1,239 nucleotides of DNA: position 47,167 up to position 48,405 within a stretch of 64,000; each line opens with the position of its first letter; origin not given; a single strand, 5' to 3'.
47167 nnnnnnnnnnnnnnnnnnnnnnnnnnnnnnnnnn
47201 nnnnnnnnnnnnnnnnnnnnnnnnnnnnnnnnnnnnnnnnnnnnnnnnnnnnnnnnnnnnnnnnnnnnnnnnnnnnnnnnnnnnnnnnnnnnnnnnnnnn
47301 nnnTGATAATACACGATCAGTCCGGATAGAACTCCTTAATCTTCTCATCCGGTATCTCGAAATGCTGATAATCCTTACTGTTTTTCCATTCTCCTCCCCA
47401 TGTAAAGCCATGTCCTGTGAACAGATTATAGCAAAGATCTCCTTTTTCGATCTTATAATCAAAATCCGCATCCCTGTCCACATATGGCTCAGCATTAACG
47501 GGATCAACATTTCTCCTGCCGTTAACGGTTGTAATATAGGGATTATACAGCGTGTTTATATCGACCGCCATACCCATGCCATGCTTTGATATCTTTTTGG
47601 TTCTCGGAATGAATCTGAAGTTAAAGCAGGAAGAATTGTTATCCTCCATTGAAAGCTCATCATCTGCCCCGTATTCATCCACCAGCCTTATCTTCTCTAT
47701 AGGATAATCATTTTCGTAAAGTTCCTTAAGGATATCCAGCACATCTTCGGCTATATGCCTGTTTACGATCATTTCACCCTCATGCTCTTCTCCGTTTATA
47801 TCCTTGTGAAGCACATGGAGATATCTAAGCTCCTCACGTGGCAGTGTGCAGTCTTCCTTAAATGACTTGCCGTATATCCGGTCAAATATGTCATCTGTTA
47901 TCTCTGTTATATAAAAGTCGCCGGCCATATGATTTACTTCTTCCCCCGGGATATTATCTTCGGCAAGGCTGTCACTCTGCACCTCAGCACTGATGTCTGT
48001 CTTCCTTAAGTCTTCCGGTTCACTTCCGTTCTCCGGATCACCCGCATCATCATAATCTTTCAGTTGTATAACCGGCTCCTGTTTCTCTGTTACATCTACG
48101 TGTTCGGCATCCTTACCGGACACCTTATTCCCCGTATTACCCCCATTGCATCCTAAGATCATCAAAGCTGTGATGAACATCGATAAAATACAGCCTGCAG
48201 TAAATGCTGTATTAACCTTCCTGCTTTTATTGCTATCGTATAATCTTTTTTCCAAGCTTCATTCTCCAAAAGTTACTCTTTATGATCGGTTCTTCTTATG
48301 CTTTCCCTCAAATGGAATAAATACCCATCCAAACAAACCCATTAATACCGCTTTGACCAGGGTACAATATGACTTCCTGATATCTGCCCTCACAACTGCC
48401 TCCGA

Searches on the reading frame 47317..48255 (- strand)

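Call 53: search_protein_families(library=pfam, proteins=[window:47317-48255:-], max_evalue=0.0001)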
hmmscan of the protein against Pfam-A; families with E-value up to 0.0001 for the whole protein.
window:47317-48255:- (312 aa): 1 family
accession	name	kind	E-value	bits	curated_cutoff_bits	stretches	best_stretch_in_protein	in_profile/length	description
PF13539.11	Peptidase_M15_4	-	5.1e-23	81.9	25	1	219-301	3-70/70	D-alanyl-D-alanine carboxypeptidase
